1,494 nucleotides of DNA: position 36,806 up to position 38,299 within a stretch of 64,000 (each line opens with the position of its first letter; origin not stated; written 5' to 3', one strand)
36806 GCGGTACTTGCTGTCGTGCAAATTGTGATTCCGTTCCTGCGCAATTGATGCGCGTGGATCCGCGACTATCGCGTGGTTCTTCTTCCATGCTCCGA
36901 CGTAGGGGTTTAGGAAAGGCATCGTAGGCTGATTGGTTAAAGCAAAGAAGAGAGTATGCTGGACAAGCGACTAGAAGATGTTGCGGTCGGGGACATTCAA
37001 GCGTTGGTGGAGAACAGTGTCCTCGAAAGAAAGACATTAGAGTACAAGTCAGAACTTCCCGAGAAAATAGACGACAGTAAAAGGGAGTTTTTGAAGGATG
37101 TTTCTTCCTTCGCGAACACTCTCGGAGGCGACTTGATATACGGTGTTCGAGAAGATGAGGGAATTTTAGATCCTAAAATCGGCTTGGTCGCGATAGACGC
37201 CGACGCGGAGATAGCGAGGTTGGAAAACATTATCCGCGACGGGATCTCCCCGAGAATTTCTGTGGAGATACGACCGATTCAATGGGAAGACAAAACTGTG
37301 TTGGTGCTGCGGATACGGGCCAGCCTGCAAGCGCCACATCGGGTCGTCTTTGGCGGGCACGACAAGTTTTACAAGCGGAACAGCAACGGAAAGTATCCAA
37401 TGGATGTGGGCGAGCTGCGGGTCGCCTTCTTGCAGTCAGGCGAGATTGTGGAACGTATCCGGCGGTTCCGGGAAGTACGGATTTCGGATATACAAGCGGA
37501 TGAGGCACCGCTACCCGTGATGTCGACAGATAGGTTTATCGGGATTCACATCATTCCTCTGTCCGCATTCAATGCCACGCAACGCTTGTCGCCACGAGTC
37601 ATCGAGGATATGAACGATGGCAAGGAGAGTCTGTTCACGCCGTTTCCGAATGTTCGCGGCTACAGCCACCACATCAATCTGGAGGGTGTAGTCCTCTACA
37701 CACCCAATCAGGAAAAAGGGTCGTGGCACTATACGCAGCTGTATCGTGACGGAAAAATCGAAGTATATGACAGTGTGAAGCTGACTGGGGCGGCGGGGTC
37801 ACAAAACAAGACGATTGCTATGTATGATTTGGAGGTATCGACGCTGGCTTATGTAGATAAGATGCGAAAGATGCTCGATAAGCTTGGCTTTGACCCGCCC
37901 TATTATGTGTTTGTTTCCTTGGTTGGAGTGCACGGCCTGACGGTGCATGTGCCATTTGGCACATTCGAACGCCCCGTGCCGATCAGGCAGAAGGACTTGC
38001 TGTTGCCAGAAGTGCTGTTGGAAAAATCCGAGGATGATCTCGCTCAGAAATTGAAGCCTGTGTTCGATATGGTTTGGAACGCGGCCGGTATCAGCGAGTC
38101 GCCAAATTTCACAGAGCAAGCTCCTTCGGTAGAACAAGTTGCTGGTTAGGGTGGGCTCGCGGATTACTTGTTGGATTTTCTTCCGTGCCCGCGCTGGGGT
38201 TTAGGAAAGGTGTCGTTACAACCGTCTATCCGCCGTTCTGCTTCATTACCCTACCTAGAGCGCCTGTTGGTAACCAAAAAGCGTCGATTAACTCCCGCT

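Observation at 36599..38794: Foreign cargo inside the RHS cassette: AlbA_2 (Schlafen-like) protein, a PIN nuclease and a small TM protein, a possible novel defence or toxin module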

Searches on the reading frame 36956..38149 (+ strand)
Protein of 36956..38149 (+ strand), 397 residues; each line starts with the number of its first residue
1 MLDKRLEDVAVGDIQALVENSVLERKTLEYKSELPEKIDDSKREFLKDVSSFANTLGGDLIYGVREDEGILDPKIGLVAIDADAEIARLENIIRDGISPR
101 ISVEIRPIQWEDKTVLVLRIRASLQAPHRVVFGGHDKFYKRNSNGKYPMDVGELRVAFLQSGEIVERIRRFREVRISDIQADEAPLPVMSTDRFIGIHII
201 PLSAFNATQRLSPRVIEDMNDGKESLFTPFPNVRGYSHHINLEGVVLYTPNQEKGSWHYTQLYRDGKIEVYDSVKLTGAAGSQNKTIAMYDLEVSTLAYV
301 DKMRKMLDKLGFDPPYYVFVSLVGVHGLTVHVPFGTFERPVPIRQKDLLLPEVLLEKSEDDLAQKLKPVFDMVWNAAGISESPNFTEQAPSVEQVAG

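Call 4: search_protein_families(library=padloc, proteins=[window:36956-38149:+], max_evalue=0.1)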
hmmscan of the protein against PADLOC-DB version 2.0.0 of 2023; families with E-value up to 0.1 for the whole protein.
window:36956-38149:+ (397 aa): 2 families
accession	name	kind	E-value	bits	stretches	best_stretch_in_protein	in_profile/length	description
PDLC00485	JetB1|JetB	-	0.017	12.5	1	79-125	74-119/231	DUF4194 domain; MukE-like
PDLC05032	PDC-S50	-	0.03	11.5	1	14-127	9-120/387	-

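Call 6: search_protein_families(library=pfam, proteins=[window:36956-38149:+], max_evalue=0.1)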
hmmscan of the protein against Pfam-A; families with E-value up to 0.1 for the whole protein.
window:36956-38149:+ (397 aa): 1 family
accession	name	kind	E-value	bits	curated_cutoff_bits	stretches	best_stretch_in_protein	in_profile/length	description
PF04326.19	SLFN_AlbA_2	-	1.6e-18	67.7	25.3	1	24-150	1-118/118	Schlafen, AlbA_2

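Call 8: search_protein_families(library=ncbifam, proteins=[window:36956-38149:+], max_evalue=0.1)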
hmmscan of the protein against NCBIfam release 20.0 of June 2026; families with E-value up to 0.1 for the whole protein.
window:36956-38149:+ (397 aa): 1 family
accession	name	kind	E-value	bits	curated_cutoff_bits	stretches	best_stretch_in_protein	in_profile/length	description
TIGR04168.1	TIGR04168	hypoth_equivalog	0.093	12.1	200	0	112-147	17-52/269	TIGR04168 family protein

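Call 9: search_protein_families(library=phrogs, proteins=[window:36956-38149:+], max_evalue=0.1)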
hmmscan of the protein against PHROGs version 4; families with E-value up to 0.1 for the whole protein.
window:36956-38149:+ (397 aa): 1 family
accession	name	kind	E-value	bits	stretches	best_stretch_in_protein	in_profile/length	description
phrog_12156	-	DNA, RNA and nucleotide metabolism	4.3e-09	36.6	1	23-155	17-145/485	DNA helicase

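Call 11: find_homologous_proteins(query=window:36956-38149:+, max_evalue=0.00001)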
Query window:36956-38149:+ (397 aa): 876 proteins with E <= 0.00001 among 7766 candidates; the best 120 are listed.
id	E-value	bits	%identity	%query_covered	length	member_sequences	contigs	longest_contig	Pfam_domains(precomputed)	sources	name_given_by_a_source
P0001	1.5e-261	885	100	100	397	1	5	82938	PF04326.20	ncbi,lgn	-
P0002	5.6e-220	748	84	100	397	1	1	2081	PF04326.20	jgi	jgi:hypothetical protein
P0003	3.0e-164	565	64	100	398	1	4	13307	PF04326.20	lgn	-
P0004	1.0e-128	448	53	98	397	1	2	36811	PF04326.20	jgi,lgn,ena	-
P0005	3.0e-127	443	54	98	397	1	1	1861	PF04326.20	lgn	-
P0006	3.6e-123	429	51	97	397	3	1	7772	PF04326.20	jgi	-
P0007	4.6e-123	429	53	98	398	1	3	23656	PF04326.20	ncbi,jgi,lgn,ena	jgi:hypothetical protein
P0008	5.6e-123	429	52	99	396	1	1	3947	PF04326.20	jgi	jgi:Putative DNA-binding domain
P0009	6.4e-123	429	51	97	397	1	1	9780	PF04326.20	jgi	-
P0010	6.6e-123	428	50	98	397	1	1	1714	PF04326.20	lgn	-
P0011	1.2e-122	428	51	99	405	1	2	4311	PF04326.20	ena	-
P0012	1.5e-122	427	51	98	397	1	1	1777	PF04326.20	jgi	jgi:hypothetical protein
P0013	1.1e-121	424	51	97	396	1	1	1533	PF04326.20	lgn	-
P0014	1.8e-121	424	55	91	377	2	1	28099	PF04326.20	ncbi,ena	-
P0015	3.1e-121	423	51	98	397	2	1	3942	PF04326.20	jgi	-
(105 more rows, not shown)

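Call 13: find_encoding_contigs(protein=P0003, flank=5000, max_places=4)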
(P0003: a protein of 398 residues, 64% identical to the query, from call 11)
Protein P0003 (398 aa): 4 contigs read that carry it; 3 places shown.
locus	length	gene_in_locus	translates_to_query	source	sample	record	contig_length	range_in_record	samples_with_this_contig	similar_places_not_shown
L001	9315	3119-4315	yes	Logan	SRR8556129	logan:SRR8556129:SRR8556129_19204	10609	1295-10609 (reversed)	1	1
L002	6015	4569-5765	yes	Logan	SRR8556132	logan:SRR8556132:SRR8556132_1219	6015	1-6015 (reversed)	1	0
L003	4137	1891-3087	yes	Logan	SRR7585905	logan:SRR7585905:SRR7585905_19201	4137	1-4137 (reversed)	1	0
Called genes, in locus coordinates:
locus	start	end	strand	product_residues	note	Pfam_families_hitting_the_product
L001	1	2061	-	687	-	?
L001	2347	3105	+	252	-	-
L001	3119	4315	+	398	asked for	PF04326:SLFN_AlbA_2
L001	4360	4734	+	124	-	-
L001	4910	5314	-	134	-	PF00856:SET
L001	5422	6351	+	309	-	PF10604:Polyketide_cyc2, PF06445:GyrI-like (weak), PF14526:Cass2 (weak)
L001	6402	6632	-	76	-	-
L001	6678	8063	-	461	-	PF14240:YHYH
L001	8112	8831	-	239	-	-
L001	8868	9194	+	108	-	PF08922:DUF1905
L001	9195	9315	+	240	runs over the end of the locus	PF01925:TauE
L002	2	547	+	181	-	?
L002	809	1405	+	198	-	PF02517:Rce1-like (weak)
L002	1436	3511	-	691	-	-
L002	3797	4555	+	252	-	-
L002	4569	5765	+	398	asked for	PF04326:SLFN_AlbA_2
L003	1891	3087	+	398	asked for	PF04326:SLFN_AlbA_2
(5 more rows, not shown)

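Call 14: find_encoding_contigs(protein=P0004, flank=5000, max_places=3)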
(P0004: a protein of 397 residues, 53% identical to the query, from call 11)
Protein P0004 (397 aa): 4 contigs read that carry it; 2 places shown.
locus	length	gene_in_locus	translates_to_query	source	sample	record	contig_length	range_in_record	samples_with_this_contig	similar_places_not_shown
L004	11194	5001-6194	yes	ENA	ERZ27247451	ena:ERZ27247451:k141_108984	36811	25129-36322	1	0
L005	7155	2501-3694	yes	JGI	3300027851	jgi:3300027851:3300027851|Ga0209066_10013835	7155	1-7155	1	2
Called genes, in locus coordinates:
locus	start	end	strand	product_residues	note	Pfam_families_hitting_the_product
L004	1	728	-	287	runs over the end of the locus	-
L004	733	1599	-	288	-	PF10672:Methyltrans_SAM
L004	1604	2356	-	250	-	PF08032:SpoU_sub_bind, PF00588:SpoU_methylase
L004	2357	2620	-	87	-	-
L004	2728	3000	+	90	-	-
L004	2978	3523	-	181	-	-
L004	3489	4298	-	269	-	-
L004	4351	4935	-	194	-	-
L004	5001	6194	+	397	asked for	PF04326:SLFN_AlbA_2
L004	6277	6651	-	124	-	-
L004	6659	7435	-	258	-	-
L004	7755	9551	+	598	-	PF00239:Resolvase, PF07508:Recombinase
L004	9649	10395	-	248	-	PF00535:Glycos_transf_2, PF10111:Glyco_tranf_2_2, PF13641:Glyco_tranf_2_3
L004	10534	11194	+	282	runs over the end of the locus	PF01343:Peptidase_S49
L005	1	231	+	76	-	?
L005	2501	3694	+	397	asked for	PF04326:SLFN_AlbA_2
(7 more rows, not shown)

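Call 20: find_related_loci(query=A1, collection=genome_contigs, flank=5000)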
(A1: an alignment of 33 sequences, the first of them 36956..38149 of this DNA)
Query A1 (397 aa) in genome_contigs; peptide patterns used: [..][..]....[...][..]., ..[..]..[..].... (x = any residue, [..] = any of these).
346 stretches matched a pattern; 311 encode a relative of the query (tblastn E <= 1e-3); the best 80 are kept; 80 distinct loci.
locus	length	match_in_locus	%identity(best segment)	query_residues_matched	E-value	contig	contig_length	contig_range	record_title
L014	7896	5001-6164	55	1-385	3e-128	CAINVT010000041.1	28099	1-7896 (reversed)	uncultured bacterium isolate C24_bin-1043 genome assembly, contig: bin-1043:41/73, whole genome shotgun sequence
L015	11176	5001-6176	48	1-392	2e-116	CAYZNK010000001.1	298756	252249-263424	MAG TPA_asm: uncultured Candidatus Saccharibacteria bacterium isolate SRP192927_co10_109 genome assembly, contig: NODE_1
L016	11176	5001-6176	45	1-385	2e-104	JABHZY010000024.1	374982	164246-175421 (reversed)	MAG: Candidatus Komeilibacteria bacterium isolate SI047_bin95 k141_1450149, whole genome shotgun sequence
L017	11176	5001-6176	44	1-389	2e-103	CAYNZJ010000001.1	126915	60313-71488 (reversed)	MAG TPA_asm: uncultured Candidatus Saccharibacteria bacterium isolate SRP219642_co9_61 genome assembly, contig: NODE_48_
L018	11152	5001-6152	44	1-389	1e-100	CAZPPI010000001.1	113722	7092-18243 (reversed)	MAG TPA_asm: uncultured Gammaproteobacteria bacterium isolate SRP294416_co1_755 genome assembly, contig: NODE_137_length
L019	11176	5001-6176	42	1-389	2e-97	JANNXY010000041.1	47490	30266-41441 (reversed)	MAG: bacterium isolate VAR_34_metabat_123 VAR_34_k141_1991130, whole genome shotgun sequence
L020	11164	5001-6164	39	1-389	8e-85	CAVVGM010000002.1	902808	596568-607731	MAG: uncultured Acidobacteriaceae bacterium isolate MFD01716.bin.1.126 genome assembly, contig: contig_21119, whole geno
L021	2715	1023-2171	39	1-389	3e-86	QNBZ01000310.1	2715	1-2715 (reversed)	MAG: Planctomycetota bacterium isolate B140_G9 B140_Guay9_scaffold_97701, whole genome shotgun sequence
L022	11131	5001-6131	42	13-389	1e-83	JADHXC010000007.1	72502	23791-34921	MAG: Dehalococcoidales bacterium isolate BS750m-G43 BS-750m-C182, whole genome shotgun sequence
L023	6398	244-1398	43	1-387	2e-83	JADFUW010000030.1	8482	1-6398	MAG: Chloroflexota bacterium isolate C2.bin.4 k83_3714821, whole genome shotgun sequence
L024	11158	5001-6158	40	1-389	8e-83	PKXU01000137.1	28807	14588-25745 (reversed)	MAG: Acidobacteriaceae bacterium isolate palsa_277 73.20120500_P24.13_contig_907, whole genome shotgun sequence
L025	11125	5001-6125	42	1-378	1e-82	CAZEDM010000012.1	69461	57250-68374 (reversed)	MAG TPA_asm: uncultured Ignavibacteria bacterium isolate SRP323688_co1_186 genome assembly, contig: NODE_772_length_6946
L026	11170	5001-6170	41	1-394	9e-83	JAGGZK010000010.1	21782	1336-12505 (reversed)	MAG: Thermoplasmata archaeon isolate AUK202 PB_MBMC_156_c_000000000043, whole genome shotgun sequence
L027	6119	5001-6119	41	1-378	2e-82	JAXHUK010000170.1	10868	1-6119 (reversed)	MAG: Chloroflexota bacterium isolate MAG49_tar_biofilm MAG49_170, whole genome shotgun sequence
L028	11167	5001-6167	40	1-390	7e-82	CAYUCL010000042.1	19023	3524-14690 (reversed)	MAG TPA_asm: uncultured Dehalococcoidales bacterium isolate binchicken_co262_239 genome assembly, contig: NODE_3068_leng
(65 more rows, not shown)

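Call 24: find_encoding_contigs(protein=P0002, flank=5000, max_places=3)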
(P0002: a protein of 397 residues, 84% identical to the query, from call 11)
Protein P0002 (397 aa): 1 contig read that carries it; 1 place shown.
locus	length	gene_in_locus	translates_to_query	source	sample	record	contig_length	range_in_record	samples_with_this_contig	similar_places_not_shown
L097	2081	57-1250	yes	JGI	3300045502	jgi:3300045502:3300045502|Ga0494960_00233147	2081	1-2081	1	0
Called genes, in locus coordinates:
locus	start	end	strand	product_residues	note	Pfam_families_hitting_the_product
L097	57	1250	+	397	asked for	PF04326:SLFN_AlbA_2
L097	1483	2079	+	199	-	?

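Call 34: search_protein_families(library=pfam, alignment_id=A2, max_evalue=0.0001)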
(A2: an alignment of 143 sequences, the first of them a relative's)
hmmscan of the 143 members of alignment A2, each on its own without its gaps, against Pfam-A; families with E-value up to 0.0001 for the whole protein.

A. member 1, L014:4617-4916:+ (99 aa): 0 families

B. families by the number of members that match (of 143 scanned): 152 families (the first 25 are shown)
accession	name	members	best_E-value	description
PF13191.12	AAA_16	5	1.8e-08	AAA ATPase domain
PF02384.22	N6_Mtase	4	3.3e-56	N-6 DNA Methylase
PF20720.3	nSTAND3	4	5.4e-56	Novel STAND NTPase 3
PF04851.21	ResIII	4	7.5e-19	Type III restriction enzyme, res subunit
PF13304.12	AAA_21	4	3.7e-14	AAA domain, putative AbiEii toxin, Type IV TA system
PF02463.25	SMC_N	4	4e-10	RecF/RecN/SMC N terminal domain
PF13476.12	AAA_23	4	2e-08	AAA domain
PF12002.13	MgsA_C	3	2.2e-73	MgsA AAA+ ATPase C terminal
PF04313.20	HSDR_N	3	6e-53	Type I restriction enzyme R protein N terminus (HSDR_N)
PF00005.33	ABC_tran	3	2.8e-33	ABC transporter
PF07669.17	Eco57I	3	7.7e-29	Eco57I restriction-modification methylase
PF16193.11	AAA_assoc_2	3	6.5e-28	AAA C-terminal domain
PF01420.25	Methylase_S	3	6.2e-25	Type I restriction modification DNA specificity domain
PF12161.14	HsdM_N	3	1.7e-23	HsdM N-terminal domain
PF05496.18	RuvB_N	3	1.6e-17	Holliday junction DNA helicase RuvB P-loop domain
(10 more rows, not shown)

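Call 39: search_solved_structures(query=A1, max_evalue=0.01)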
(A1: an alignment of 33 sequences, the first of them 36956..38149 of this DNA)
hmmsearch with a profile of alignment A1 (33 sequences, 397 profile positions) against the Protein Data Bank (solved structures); distinct sequences matched with E-value up to 0.01: 4.
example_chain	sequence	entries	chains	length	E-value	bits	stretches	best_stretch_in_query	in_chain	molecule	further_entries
9ylu_A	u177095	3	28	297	5.8e-05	25.2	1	24-136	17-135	CbCash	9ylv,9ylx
7lrc_A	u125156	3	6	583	0.0018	20.3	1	27-94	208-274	Schlafen family member 12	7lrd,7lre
7eg0_B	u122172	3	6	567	0.0024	19.9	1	30-94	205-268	Schlafen family member 12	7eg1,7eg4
5yd0_A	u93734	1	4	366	0.0033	19.4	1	24-84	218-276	Schlafen 8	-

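Call 50: predict_structure(alignment_id=A1)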
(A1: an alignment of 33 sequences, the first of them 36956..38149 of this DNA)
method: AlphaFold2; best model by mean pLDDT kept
length: 397 residues; sequences in the alignment: 33
mean_pLDDT: 87.9   pTM: 0.69
mean pLDDT of the five models: 87.9, 87.8, 87.4, 87.1, 86.5
residues with pLDDT >= 90: 238; 70-90: 137; 50-70: 12; < 50: 10
segments of 3 or more residues with pLDDT < 50: 388-397
pLDDT, mean of each block of 10 residues (from residue 1): 82 88 81 92 95 91 88 86 93 92 90 92 84 91 90 83 82 94 93 96 77 91 92 89 93 86 96 94 90 93 94 90 96 75 95 87 91 90 61 37
secondary structure, 60 per line:
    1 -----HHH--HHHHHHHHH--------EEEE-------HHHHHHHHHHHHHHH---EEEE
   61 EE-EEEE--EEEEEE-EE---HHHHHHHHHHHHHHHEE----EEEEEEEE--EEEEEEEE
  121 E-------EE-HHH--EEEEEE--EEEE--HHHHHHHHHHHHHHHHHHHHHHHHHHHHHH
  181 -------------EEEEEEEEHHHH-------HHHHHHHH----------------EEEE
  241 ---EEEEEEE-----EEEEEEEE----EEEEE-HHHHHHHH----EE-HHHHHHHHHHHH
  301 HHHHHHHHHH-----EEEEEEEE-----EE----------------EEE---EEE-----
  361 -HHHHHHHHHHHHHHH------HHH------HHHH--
elements in order: H11-19 E28-31 H39-53 E57-62 E64-67 E70-75 H82-96 E103-110 E113-121 E137-142 E145-148 H151-180 E194-201 H202-205 H213-220 E237-240 E244-250 E256-263 E268-272 H274-281 H289-310 E316-323 E347-349 E353-355 H362-376 H392-395

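Call 52: fold_search(model_id=the predicted structure, library=pdb)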
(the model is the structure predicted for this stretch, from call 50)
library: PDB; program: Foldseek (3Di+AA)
matches with E <= 10: 481; with E <= 0.001: 24
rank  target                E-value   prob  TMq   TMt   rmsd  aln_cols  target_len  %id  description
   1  5yd0_C                3.0e-06  1.00  0.21  0.26  11.4       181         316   19  Crystal structure of Schlafen 13 (SLFN13) N'-domain (released 2018-03-28)
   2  5yd0_D                4.9e-06  1.00  0.22  0.26   9.8       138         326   20  Crystal structure of Schlafen 13 (SLFN13) N'-domain (released 2018-03-28)
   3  5yd0_A                1.1e-05  1.00  0.21  0.26   9.8       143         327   20  Crystal structure of Schlafen 13 (SLFN13) N'-domain (released 2018-03-28)
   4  9nyy_A                1.2e-05  1.00  0.22  0.12  10.9       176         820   20  Nucleic acid bound human SLFN14, State 1 (released 2025-07-09)
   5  5yd0_B                1.5e-05  1.00  0.22  0.25  14.2       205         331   17  Crystal structure of Schlafen 13 (SLFN13) N'-domain (released 2018-03-28)
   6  9nyy_B                1.7e-05  0.99  0.21  0.11  23.5       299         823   14  Nucleic acid bound human SLFN14, State 1 (released 2025-07-09)
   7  3lmm_B                2.1e-05  1.00  0.25  0.19   5.0       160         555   19  Crystal Structure of the DIP2311 protein from Corynebacterium diphtheriae, Northeast Structural Genomics Consortium Ta (released 2010-02-16)
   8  7fex                  2.5e-05  1.00  0.21  0.25  10.0       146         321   18  Crystal structure of Sus scrofa Schlafen11 N-terminal domain (2.69 A) (released 2023-06-07)
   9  7q3z_A                2.5e-05  1.00  0.20  0.26  14.2       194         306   16  DNA/RNA binding protein (released 2022-01-26)
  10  7cux_C                2.8e-05  1.00  0.20  0.26  14.3       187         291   17  Crystal structure of human Schlafen 5 N'-terminal domain (SLFN5-N) involved in ssRNA cleaving and DNA binding (released 2021-08-25)
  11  7q3z_B                3.8e-05  1.00  0.21  0.26  14.3       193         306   18  DNA/RNA binding protein (released 2022-01-26)
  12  3lmm_A                4.3e-05  1.00  0.25  0.21   5.0       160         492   19  Crystal Structure of the DIP2311 protein from Corynebacterium diphtheriae, Northeast Structural Genomics Consortium Ta (released 2010-02-16)
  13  7ppj                  4.9e-05  1.00  0.23  0.15  12.4       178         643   17  human SLFN5 (released 2022-01-26)
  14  7zep_A                5.2e-05  1.00  0.22  0.11   9.9       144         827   16  Human SLFN11 E209A dimer (released 2022-09-28)
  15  7ksp_B                6.2e-05  1.00  0.25  0.42   6.0       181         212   15  Crystal structure of hSAMD9_DBD with DNA (released 2022-01-05)
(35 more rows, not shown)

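Call 81: find_related_loci(query=A1, collection=viral_contigs, flank=5000)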
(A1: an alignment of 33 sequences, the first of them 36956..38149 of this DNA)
Query A1 (397 aa) in viral_contigs; peptide patterns used: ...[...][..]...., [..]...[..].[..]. (x = any residue, [..] = any of these).
49 stretches matched a pattern; 3 encode a relative of the query (tblastn E <= 1e-3); 3 distinct loci.
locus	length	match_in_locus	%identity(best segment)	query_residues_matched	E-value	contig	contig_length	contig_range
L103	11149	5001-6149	37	1-385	5e-74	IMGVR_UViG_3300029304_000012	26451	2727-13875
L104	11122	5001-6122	37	3-387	6e-68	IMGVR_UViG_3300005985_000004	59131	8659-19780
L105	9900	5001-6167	35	1-387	2e-66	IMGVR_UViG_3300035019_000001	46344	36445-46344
